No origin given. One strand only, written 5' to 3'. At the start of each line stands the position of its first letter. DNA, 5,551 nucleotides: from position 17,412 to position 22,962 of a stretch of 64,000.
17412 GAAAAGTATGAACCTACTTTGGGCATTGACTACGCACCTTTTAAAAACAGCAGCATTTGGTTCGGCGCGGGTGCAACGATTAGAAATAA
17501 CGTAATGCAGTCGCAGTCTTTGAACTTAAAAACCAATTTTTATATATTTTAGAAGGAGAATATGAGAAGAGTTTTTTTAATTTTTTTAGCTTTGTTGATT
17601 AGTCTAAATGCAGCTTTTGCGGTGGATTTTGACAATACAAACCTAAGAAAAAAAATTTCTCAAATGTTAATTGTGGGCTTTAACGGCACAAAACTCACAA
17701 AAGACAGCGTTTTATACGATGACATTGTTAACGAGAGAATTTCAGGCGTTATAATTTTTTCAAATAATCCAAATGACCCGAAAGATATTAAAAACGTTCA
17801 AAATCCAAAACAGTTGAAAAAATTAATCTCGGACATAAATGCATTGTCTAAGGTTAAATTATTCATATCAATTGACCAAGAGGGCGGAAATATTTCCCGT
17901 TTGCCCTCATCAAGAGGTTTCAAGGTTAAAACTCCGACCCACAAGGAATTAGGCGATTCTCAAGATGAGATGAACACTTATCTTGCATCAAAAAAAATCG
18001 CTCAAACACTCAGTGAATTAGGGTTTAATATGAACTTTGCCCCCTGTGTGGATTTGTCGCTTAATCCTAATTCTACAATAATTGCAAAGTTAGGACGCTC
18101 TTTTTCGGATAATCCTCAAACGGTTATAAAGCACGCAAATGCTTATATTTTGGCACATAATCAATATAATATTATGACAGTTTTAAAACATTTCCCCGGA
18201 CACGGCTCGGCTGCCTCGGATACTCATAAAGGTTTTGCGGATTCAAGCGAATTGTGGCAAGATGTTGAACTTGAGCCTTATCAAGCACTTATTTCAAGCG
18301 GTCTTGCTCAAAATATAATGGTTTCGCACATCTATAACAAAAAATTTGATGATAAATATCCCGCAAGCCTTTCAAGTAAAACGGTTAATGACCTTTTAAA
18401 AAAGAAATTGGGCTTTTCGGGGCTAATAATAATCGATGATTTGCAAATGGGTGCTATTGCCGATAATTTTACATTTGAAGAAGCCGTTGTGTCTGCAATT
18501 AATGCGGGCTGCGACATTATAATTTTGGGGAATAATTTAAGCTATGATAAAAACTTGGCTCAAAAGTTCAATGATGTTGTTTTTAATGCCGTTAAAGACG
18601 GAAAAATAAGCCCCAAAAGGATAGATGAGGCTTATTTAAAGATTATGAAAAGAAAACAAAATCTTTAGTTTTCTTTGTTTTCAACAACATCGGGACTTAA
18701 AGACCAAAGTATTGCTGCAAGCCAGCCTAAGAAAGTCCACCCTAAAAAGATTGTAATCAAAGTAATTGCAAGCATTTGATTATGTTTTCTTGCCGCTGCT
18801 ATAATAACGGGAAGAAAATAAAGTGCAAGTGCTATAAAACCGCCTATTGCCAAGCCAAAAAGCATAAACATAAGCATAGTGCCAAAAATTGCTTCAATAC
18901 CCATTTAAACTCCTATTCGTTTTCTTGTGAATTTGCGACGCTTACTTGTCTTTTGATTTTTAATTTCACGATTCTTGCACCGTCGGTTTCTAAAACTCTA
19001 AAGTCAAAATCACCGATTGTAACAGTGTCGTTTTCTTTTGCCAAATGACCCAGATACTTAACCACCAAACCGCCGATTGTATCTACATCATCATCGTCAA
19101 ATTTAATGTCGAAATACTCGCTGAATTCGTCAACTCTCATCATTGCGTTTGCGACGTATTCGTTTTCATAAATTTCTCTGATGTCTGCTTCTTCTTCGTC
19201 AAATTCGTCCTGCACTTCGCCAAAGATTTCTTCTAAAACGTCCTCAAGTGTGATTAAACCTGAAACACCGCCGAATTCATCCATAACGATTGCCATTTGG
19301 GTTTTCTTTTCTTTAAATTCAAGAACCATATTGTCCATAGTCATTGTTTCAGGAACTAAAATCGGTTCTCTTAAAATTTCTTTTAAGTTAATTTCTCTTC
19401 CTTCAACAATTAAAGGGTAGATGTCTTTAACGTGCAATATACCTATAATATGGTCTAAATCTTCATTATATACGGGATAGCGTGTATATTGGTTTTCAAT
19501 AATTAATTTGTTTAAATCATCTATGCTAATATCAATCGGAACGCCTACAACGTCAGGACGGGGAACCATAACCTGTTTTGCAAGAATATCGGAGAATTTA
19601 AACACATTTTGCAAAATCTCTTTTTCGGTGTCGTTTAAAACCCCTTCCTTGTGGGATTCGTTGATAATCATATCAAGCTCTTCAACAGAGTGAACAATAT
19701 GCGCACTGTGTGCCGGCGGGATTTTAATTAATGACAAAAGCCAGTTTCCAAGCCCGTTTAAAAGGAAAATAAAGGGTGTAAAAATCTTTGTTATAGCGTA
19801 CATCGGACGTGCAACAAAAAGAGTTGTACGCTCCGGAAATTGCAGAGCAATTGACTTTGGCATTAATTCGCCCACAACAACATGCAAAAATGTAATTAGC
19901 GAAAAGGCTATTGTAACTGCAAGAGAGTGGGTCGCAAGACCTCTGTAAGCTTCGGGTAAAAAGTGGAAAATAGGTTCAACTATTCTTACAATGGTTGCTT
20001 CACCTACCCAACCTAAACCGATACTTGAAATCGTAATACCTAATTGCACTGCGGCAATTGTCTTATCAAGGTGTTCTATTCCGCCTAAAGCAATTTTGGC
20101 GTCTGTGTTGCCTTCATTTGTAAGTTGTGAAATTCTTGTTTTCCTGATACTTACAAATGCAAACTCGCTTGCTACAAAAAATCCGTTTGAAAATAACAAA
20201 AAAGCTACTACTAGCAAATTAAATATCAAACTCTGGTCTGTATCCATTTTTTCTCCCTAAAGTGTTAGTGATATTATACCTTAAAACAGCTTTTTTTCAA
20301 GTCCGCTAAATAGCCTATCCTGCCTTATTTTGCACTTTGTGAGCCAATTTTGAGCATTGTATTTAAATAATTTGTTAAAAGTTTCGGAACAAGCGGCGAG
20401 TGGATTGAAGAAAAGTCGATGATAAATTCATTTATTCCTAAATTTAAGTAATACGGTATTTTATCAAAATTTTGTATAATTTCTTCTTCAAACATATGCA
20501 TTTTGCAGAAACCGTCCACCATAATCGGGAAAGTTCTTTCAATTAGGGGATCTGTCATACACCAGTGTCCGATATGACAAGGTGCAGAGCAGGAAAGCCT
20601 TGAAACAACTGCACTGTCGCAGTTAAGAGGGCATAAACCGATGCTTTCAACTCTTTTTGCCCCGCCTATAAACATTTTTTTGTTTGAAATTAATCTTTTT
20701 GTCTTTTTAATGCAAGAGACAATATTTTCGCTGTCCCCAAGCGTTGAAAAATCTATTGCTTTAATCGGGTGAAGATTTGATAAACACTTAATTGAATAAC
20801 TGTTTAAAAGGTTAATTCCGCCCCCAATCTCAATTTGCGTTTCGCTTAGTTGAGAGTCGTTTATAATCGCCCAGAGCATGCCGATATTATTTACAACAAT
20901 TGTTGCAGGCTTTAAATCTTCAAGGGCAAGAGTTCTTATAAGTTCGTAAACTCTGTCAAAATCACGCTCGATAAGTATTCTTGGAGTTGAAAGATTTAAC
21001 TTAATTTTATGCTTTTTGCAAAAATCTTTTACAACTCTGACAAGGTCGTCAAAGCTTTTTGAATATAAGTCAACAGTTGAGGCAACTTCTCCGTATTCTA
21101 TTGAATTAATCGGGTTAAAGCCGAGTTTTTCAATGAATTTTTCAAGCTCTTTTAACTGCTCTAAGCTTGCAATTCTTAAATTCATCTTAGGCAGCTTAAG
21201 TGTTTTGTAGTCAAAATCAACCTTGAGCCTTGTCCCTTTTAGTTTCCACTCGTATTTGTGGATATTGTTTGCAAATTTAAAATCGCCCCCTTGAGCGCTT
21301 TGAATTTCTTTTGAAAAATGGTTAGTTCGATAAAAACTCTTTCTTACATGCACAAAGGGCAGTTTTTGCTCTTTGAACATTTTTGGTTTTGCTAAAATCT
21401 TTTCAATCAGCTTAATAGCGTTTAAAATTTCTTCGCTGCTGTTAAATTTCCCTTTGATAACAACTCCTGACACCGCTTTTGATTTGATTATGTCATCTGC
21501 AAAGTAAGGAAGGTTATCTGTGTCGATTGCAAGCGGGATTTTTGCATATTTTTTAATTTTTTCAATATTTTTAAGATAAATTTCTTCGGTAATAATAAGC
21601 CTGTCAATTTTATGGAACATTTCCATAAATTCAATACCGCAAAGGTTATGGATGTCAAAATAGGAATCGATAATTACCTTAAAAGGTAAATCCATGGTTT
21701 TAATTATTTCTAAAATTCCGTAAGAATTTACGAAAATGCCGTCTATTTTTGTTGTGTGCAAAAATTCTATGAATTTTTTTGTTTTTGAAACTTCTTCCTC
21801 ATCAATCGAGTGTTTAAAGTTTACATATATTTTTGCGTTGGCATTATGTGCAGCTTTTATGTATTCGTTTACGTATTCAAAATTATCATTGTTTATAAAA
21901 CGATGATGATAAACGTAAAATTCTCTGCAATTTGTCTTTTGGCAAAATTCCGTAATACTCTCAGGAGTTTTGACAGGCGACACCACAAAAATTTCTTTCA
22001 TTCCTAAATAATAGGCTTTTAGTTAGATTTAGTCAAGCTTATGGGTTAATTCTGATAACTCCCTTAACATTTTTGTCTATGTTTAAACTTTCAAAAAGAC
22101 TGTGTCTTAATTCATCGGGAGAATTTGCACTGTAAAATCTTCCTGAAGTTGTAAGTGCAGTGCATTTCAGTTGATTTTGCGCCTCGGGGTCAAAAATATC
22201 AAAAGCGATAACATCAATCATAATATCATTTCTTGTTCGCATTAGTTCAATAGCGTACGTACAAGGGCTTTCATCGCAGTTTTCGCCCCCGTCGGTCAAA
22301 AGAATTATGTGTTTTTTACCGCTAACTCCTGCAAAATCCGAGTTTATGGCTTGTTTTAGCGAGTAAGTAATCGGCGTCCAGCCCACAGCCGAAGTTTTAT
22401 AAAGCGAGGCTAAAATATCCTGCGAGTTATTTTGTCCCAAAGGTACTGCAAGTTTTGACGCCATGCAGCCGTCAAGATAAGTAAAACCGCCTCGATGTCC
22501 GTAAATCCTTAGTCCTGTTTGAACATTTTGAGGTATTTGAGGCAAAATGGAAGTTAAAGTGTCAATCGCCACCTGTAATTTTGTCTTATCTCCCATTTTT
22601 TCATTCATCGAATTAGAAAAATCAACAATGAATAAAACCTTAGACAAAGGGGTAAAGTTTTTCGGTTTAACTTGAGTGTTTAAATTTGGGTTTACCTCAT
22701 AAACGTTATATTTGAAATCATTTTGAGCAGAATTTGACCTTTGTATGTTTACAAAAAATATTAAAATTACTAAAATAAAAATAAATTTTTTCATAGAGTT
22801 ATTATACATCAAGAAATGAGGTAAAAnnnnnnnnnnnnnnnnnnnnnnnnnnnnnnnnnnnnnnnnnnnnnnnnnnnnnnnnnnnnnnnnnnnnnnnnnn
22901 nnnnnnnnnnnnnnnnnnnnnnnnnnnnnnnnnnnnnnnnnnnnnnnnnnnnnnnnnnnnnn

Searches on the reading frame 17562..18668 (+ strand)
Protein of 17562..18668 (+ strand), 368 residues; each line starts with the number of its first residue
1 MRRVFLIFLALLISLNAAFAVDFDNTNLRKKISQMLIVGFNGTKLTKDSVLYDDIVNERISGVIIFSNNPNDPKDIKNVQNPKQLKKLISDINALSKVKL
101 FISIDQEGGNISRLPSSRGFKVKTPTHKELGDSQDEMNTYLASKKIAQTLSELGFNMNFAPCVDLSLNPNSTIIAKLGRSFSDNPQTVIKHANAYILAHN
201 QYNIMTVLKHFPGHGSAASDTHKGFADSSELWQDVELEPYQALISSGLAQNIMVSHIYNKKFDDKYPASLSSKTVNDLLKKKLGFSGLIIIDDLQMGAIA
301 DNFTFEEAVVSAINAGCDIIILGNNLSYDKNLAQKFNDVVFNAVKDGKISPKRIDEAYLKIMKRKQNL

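Call 52: search_protein_families(library=pfam, max_evalue=0.000001, proteins=[window:17562-18668:+])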
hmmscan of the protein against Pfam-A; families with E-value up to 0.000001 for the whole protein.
window:17562-18668:+ (368 aa): 1 family
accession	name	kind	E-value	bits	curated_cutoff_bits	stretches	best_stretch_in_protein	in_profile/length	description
PF00933.27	Glyco_hydro_3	-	1.3e-61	209.2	27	1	28-362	2-314/316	Glycosyl hydrolase family 3 N terminal domain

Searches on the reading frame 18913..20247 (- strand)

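Call 52: search_protein_families(library=pfam, max_evalue=0.000001, proteins=[window:18913-20247:-])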
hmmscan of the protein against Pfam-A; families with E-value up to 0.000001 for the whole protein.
window:18913-20247:- (444 aa): 3 families
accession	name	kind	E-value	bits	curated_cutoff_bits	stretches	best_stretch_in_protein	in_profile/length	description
PF01595.25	CNNM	-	2.6e-50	171.1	28.4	1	13-208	2-181/181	Cyclin M transmembrane N-terminal domain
PF03471.22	CorC_HlyC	-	4.1e-21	75.2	27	1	358-434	2-80/81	Transporter associated domain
PF00571.33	CBS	-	4.8e-15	56.1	24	1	228-277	4-52/57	CBS domain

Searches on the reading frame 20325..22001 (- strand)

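Call 52: search_protein_families(library=pfam, max_evalue=0.000001, proteins=[window:20325-22001:-])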
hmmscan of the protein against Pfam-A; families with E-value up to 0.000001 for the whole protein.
window:20325-22001:- (558 aa): 1 family
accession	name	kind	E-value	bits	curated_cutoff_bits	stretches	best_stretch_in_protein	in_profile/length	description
PF01136.24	Peptidase_U32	-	2.5e-10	40.5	22.4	1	73-156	3-85/233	Peptidase family U32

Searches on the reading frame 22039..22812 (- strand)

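Call 52: search_protein_families(library=pfam, max_evalue=0.000001, proteins=[window:22039-22812:-])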
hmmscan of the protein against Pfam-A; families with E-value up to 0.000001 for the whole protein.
window:22039-22812:- (257 aa): 1 family
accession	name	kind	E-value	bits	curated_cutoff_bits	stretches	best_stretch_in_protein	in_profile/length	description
PF00092.34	VWA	-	4.4e-07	30.7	23.8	1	59-236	2-169/174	von Willebrand factor type A domain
